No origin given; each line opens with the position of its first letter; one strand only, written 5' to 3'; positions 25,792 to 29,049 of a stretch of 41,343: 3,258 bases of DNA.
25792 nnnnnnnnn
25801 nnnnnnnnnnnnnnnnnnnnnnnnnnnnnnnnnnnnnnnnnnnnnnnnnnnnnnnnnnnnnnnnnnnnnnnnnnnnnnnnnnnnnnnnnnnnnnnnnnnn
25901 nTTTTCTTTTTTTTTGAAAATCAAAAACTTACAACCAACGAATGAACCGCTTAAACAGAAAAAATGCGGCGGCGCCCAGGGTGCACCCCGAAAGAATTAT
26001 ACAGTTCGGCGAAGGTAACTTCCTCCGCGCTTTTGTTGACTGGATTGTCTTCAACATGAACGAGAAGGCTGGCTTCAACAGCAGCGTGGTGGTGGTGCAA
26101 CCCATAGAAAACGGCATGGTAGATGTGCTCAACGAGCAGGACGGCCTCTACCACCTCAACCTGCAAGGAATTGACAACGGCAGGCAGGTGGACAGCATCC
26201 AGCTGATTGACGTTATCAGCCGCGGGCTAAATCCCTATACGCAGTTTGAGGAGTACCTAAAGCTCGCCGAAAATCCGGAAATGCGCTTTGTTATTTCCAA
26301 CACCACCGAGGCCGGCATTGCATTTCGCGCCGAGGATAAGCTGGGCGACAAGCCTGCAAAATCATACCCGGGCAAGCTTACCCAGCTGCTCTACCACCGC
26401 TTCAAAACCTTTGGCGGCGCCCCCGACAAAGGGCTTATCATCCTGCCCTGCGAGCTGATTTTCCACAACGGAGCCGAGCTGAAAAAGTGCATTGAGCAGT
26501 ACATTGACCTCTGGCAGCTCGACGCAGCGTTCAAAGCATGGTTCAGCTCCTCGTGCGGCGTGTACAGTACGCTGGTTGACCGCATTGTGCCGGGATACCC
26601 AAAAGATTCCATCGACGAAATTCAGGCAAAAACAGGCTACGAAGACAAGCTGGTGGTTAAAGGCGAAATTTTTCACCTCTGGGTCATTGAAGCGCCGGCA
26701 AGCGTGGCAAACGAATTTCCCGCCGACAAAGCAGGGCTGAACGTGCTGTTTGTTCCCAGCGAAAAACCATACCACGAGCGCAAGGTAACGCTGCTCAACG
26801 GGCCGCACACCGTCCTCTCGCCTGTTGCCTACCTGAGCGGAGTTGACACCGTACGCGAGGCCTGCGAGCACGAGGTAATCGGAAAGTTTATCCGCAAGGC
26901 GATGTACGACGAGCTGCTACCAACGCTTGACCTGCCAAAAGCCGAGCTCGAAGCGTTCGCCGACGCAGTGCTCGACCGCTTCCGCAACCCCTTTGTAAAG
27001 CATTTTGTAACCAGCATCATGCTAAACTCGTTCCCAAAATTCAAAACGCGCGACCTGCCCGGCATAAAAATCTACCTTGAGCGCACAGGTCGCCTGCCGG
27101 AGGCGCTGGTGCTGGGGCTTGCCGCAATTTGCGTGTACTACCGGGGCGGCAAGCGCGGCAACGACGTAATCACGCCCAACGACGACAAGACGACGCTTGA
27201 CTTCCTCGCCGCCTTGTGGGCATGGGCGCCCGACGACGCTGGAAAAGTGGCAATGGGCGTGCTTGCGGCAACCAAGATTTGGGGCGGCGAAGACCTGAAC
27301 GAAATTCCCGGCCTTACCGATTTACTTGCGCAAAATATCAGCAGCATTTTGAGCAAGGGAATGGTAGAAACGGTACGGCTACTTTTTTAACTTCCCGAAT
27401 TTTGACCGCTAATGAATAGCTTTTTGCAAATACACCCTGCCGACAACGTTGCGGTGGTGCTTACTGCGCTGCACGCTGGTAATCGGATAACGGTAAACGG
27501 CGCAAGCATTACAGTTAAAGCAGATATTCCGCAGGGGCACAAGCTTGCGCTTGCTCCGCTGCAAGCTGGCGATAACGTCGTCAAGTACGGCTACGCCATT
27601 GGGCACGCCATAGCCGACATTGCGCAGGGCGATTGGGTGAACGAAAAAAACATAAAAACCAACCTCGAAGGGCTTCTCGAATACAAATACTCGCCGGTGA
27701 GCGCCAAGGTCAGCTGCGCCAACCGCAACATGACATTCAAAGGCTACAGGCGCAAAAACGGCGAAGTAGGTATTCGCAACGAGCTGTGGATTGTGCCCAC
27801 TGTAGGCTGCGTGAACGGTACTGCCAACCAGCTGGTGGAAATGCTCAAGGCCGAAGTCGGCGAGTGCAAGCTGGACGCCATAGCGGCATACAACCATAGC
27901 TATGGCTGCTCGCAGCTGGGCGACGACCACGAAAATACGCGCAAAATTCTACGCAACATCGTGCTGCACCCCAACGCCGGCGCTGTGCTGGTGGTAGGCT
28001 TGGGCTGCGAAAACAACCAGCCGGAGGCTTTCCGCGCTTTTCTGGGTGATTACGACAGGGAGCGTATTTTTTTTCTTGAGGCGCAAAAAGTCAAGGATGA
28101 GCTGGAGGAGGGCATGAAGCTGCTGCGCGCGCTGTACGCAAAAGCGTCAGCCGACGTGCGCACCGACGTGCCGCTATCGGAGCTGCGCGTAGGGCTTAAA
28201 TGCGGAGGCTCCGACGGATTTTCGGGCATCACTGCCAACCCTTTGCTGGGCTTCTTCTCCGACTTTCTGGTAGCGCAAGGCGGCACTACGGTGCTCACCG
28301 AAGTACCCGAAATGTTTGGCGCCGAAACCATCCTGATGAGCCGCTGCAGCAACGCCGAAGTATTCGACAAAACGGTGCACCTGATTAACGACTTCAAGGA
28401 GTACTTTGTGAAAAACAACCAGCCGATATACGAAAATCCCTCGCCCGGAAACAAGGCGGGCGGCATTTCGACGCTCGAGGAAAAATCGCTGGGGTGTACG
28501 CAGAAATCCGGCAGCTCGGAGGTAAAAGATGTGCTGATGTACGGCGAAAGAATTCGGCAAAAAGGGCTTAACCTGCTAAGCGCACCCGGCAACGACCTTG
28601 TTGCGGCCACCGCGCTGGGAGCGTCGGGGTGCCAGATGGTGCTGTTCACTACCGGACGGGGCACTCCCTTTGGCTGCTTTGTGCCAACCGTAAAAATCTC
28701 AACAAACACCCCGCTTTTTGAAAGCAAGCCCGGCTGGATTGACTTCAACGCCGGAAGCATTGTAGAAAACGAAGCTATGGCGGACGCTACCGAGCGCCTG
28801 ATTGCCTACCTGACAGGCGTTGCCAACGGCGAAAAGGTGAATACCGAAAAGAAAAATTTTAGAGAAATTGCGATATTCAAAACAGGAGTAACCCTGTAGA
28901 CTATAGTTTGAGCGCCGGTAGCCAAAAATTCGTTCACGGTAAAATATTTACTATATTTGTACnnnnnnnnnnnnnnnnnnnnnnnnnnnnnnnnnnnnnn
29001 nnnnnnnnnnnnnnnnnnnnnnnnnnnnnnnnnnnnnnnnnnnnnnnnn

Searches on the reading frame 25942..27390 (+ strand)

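Call 40: search_protein_families(library=pfam, proteins=[window:25942-27390:+], max_evalue=0.00001)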
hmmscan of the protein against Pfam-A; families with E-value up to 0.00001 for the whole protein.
window:25942-27390:+ (482 aa): 2 families
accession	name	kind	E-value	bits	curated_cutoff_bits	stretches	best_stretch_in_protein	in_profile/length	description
PF01232.29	Mannitol_dh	-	5.5e-38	131.4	27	1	17-259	1-195/199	Mannitol dehydrogenase Rossmann domain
PF08125.19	Mannitol_dh_C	-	1.2e-33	116.7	30.7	1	275-469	3-189/190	Mannitol dehydrogenase C-terminal domain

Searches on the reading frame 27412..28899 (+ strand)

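Call 40: search_protein_families(library=pfam, proteins=[window:27412-28899:+], max_evalue=0.00001)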
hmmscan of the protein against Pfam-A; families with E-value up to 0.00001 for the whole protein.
window:27412-28899:+ (495 aa): 3 families
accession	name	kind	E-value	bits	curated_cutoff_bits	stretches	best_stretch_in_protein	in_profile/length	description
PF20629.2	GD_AH_C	-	5.4e-102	340.7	26.8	1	255-493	1-241/242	D-galactarate/Altronate dehydratase, C-terminal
PF04295.18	GD_AH_second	-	6.1e-47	159.5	27.3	1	111-245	1-135/136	D-galactarate dehydratase/Altronate hydrolase, second domain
PF08666.17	SAF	-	2.3e-08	34.9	21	1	11-82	1-63/63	SAF domain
